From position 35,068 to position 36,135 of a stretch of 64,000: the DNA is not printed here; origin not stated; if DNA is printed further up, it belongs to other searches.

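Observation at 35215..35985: Low-GC trypsin-like serine protease gene inserted precisely at the paaD/paaG junction, flanked by a 6-bp ACAATG duplication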

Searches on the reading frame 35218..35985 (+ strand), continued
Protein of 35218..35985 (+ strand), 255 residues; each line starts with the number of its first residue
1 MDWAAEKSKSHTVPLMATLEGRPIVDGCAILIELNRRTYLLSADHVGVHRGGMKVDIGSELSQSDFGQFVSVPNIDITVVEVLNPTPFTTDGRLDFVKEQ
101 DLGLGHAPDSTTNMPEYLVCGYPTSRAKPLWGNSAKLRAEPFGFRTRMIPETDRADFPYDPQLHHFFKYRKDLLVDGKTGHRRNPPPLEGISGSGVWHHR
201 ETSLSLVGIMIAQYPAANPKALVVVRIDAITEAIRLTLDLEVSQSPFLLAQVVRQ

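Call 42: fold_search(model_id=the predicted structure, library=viral)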
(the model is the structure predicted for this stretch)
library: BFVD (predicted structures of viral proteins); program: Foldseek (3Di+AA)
matches with E <= 10: 895; with E <= 0.001: 351
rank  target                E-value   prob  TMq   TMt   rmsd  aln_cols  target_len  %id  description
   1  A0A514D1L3            8.5e-08  1.00  0.52  0.32   6.5       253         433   13  Serine protease [Riboviria sp.]
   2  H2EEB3                2.8e-07  1.00  0.53  0.56   6.0       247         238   13  Uncharacterized protein [Moumouvirus sp. 'Monve']
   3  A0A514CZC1            3.7e-07  1.00  0.47  0.21   7.5       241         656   14  Serine protease (Fragment) [Riboviria sp.]
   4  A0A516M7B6            6.2e-07  1.00  0.49  0.52   5.5       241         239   13  (no name in the UniProt tables at hand)
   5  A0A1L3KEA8            6.2e-07  1.00  0.52  0.14   9.3       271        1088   15  (no name in the UniProt tables at hand)
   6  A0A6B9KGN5            8.7e-07  1.00  0.48  0.22   5.9       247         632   16  Peptidase S39 domain-containing protein [Atrato Sobemo-like virus 6]
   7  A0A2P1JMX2            9.2e-07  1.00  0.47  0.13   6.2       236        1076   12  RNA-directed RNA polymerase [Colobanthus quitensis associated barnavirus 1]
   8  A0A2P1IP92            9.2e-07  1.00  0.44  0.28  10.6       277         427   11  Polyprotein (Fragment) [megrivirus C1]
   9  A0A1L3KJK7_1          9.7e-07  1.00  0.37  0.11   8.2       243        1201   15  (no name in the UniProt tables at hand)
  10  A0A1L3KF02            1.0e-06  1.00  0.50  0.19   7.5       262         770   10  (no name in the UniProt tables at hand)
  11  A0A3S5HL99            1.2e-06  1.00  0.52  0.31   6.9       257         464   11  Uncharacterized protein [Megavirus baoshan]
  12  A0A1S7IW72            1.2e-06  1.00  0.43  0.14   6.6       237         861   14  (no name in the UniProt tables at hand)
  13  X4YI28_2              1.4e-06  1.00  0.51  0.14   5.5       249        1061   11  (no name in the UniProt tables at hand)
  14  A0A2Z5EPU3            1.4e-06  1.00  0.51  0.22   7.0       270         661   14  (no name in the UniProt tables at hand)
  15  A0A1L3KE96            1.4e-06  1.00  0.50  0.14   7.6       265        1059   14  (no name in the UniProt tables at hand)
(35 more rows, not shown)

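Call 44: find_related_loci(query=A3, collection=metagenome_contigs, flank=4000)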
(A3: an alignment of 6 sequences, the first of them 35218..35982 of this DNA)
Query A3 (255 aa) in metagenome_contigs; peptide patterns used: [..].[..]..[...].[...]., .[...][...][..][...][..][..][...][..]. (x = any residue, [..] = any of these).
353 stretches matched a pattern; 50 encode a relative of the query (tblastn E <= 1e-3); 50 distinct loci.
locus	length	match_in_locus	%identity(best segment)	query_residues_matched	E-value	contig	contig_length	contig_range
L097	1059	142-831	33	5-245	2e-31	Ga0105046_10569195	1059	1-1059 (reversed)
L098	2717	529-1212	27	27-242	8e-22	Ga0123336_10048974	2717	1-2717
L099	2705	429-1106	28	27-240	9e-21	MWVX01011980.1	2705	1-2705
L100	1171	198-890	25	27-245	1e-15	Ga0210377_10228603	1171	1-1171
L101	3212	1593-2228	24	27-236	4e-13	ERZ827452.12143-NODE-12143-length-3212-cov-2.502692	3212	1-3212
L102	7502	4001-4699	25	27-247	5e-13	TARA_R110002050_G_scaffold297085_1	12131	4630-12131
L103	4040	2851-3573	25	12-242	7e-13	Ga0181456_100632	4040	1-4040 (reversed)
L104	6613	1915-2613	25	27-247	1e-12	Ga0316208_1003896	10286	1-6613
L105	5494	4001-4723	24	12-242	2e-12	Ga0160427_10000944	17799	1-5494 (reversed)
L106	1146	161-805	24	27-235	7e-12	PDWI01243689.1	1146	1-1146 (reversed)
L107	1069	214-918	25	28-248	9e-12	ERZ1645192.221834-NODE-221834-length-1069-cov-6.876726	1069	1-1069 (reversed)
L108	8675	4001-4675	26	23-235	3e-11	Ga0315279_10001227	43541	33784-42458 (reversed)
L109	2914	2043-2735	23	27-245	2e-11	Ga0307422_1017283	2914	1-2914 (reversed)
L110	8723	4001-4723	22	12-242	4e-11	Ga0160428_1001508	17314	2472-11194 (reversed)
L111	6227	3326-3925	24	40-245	2e-10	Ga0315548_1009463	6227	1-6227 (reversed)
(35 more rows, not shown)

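Call 61: search_solved_structures(query=A2, max_evalue=1, show_alignments=2)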
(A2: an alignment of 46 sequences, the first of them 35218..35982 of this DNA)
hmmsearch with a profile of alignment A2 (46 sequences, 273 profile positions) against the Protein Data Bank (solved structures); distinct sequences matched with E-value up to 1: 104 (the best 60 are shown).
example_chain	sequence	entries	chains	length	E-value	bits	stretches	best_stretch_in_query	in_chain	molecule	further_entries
5mm8_A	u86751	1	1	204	0.0009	21.5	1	34-140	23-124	Serine protease SplE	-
9wh1_A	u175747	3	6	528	0.0014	20.8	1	34-146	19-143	Anti-bacteriophage protein A/HamA C-terminal domain-containing protein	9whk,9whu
7w4r_A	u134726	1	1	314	0.0031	19.7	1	18-102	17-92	Probable serine protease HtrA1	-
4ink_A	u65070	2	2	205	0.0032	19.7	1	45-141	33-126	Serine protease SplD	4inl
7w21_A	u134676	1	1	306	0.0033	19.6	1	21-102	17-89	Probable serine protease HtrA1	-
9i2h_H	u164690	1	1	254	0.0036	19.5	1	44-147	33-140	Activated factor Xa heavy chain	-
9tle_H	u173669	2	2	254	0.0038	19.4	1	44-147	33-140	Activated factor Xa heavy chain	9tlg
1a5i_A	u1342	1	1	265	0.0063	18.7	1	45-154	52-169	PLASMINOGEN ACTIVATOR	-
6z05_A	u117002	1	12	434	0.0078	18.4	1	27-107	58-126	DegQ family serine endoprotease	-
7w24_A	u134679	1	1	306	0.0085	18.3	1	21-102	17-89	Probable serine protease HtrA1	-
6ieo_A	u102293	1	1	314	0.0089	18.2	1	18-102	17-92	Probable serine protease HtrA (DEGP protein)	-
7vyz_A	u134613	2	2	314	0.0089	18.2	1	18-102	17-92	Probable serine protease HtrA1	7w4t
7w23_A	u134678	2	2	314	0.0089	18.2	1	18-102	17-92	Probable serine protease HtrA1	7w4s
7w22_A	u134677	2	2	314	0.009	18.2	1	18-102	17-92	Probable serine protease HtrA1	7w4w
7w4v_A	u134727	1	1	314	0.0091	18.2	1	18-102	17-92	Probable serine protease HtrA1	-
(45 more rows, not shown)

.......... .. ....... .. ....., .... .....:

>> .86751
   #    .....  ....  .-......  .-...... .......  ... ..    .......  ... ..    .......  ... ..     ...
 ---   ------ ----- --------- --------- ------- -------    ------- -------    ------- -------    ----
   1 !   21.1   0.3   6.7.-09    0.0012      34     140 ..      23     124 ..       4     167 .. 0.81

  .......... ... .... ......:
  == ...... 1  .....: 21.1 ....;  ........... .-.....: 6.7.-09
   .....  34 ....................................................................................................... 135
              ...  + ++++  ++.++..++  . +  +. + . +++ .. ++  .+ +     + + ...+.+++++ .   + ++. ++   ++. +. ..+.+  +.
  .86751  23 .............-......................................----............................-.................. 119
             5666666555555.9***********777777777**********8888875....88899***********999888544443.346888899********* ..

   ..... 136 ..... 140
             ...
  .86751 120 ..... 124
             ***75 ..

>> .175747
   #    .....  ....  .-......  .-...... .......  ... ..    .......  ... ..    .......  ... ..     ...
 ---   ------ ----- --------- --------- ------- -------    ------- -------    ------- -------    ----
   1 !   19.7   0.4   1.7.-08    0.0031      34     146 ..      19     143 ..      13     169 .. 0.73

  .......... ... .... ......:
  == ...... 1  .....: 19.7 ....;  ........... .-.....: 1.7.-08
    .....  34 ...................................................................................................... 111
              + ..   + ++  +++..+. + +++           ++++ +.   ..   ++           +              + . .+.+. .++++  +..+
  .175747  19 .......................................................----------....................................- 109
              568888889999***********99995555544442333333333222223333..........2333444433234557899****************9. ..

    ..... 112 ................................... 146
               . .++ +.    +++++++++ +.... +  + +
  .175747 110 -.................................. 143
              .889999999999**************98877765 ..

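Call 64: find_encoding_contigs(protein=P0007, flank=5000, max_places=2)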
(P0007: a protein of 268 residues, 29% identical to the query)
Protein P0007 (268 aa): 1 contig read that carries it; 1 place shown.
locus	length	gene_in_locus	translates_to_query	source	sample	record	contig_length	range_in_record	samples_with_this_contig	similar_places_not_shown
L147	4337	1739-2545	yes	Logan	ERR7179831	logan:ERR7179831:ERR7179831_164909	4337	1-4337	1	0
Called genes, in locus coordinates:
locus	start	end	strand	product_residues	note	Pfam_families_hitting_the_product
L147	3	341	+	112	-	?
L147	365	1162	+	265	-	PF05138:PaaA_PaaC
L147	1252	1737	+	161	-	PF01883:FeS_assembly_P, PF23451:Zn_ribbon_PaaD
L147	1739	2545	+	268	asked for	-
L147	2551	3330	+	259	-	PF00378:ECH_1, PF16113:ECH_2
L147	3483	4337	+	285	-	?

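Call 65: find_encoding_contigs(protein=P0169, flank=7000, max_places=1)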
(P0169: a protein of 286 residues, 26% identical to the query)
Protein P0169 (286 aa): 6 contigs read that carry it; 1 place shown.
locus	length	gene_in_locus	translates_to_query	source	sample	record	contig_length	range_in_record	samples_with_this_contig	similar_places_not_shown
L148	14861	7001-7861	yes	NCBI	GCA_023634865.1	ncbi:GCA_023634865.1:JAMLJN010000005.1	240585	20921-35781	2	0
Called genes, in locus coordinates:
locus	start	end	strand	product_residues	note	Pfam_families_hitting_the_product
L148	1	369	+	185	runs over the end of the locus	-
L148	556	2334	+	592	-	PF00142:Fer4_NifH (faint), PF00448:SRP54 (faint), PF01656:CbiA, PF01695:IstB_IS21 (faint), PF02374:ArsA_ATPase, PF13614:AAA_31, PF01656:CbiA, PF02374:ArsA_ATPase, +5 more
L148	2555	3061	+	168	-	PF22016:DUF6933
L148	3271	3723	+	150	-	-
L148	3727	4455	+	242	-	-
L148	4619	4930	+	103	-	-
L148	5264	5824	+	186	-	-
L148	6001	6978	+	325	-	-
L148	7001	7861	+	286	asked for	-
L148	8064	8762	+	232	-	PF13365:Trypsin_2 (weak)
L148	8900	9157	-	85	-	-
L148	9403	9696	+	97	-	PF09907:HigB_toxin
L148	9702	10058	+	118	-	PF01381:HTH_3 (weak)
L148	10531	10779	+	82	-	PF19891:DUF6364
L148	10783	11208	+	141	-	PF13470:PIN_3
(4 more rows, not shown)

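Call 66: find_encoding_contigs(protein=P0240, flank=7000, max_places=2)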
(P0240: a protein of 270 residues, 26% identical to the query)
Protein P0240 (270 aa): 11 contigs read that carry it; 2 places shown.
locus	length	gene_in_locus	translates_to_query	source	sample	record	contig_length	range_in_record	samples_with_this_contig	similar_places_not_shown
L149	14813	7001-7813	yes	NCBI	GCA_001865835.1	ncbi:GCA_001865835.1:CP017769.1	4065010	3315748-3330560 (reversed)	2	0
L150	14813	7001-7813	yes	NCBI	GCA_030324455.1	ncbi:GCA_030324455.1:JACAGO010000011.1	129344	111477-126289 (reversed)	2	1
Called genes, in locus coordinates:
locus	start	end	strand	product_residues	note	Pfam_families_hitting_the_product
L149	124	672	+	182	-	-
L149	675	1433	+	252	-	PF18976:DUF5712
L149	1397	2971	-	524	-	PF13007:LZ_Tnp_IS66, PF03050:DDE_Tnp_IS66, PF13817:DDE_Tnp_IS66_C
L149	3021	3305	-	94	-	PF05717:TnpB_IS66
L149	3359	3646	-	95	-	-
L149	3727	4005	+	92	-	-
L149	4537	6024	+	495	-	PF00912:Transgly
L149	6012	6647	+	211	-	-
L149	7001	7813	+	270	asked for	-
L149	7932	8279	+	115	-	-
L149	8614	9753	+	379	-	PF16872:putAbiC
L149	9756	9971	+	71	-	-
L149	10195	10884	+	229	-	-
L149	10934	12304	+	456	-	-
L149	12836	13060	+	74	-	-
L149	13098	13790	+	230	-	PF02517:Rce1-like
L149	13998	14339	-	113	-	-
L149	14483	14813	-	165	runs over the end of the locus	-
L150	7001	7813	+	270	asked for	-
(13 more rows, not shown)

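Call 68: search_dna_similar(query=window:35218-35982:+, collection=phages, mode=protein, max_evalue=0.001, max_rows=10)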
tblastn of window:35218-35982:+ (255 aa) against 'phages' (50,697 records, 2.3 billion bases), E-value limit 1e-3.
No match.

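Call 69: search_dna_similar(query=window:35218-35982:+, collection=plasmids, mode=protein, max_evalue=0.001, max_rows=10)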
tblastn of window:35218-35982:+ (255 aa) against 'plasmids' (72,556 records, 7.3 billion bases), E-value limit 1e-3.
Records with a match: 5; places in all: 5; records where one place covers at least 80% of the query: 4.
Best place of each record, by identity: <60% 5.
By first word of the organism name: Hymenobacter 4; Enterobacteriaceae 1.
By predicted mobility (MOB-suite, as given by PLSDB): non-mobilizable 5.
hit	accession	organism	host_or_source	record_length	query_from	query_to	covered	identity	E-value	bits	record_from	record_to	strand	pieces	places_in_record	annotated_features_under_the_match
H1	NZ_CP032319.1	Hymenobacter oligotrophus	whole organism,R2A medium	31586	12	245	92%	24.0%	4e-8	61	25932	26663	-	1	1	trypsin-like peptidase domain-containing protein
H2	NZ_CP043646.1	Hymenobacter sp. NBH84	pure culture,soil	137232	12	245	92%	24.0%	1e-7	60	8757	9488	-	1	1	trypsin-like peptidase domain-containing protein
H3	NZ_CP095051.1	Hymenobacter sp. 5317J-9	single cell,air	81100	12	242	91%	24.2%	3e-9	64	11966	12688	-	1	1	serine protease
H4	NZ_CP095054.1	Hymenobacter aerilatus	single cell,air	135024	12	242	91%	23.3%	4e-9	64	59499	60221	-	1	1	trypsin-like peptidase domain-containing protein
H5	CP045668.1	Enterobacteriaceae bacterium Kacie_13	Bacteria culture,Stream water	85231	20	199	71%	24.3%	6e-9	63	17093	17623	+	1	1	hypothetical protein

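Call 70: search_protein_families(library=phrogs, proteins=[window:35218-35982:+], max_evalue=1)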
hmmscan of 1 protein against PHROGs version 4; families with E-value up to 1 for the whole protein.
window:35218-35982:+ (255 aa): 0 families

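Call 72: get_annotated_region(hit=H1, flank=5000)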
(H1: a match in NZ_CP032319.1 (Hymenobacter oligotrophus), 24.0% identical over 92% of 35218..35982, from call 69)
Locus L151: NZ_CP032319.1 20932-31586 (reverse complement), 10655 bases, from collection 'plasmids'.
description: Hymenobacter oligotrophus strain sh-6 plasmid unnamed2, complete sequence
organism: Hymenobacter oligotrophus (NCBI taxid 2319843)
taxonomy: Bacteria; Bacteroidota; Cytophagia; Cytophagales; Hymenobacteraceae; Hymenobacter; Hymenobacter oligotrophus
host: -; source: whole organism,R2A medium; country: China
typing (MOB-suite, as given by PLSDB): non-mobilizable
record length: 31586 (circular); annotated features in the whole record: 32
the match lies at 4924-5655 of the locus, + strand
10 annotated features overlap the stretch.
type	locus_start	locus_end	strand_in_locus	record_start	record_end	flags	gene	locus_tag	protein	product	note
CDS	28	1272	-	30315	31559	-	-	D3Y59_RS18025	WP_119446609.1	TolC family protein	GO:0055085 - transmembrane transport [Evidence IEA]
CDS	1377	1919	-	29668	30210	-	-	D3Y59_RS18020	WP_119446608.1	heavy metal-binding domain-containing protein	-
CDS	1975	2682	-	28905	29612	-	-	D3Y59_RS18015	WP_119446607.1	DUF305 domain-containing protein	-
CDS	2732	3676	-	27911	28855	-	-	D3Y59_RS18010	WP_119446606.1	heavy metal-binding domain-containing protein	-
CDS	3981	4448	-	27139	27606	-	-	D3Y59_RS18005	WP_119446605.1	hypothetical protein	-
CDS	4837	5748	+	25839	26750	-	-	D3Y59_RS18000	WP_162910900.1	trypsin-like peptidase domain-containing protein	-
CDS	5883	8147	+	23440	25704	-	-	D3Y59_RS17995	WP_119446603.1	heavy metal translocating P-type ATPase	GO:0006812 - monoatomic cation transport [Evidence IEA]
CDS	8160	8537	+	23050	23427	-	-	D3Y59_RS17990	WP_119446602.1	cupredoxin domain-containing protein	-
CDS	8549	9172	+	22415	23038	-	-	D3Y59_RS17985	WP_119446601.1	AraC family transcriptional regulator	-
CDS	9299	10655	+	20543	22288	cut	-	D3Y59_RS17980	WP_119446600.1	hypothetical protein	-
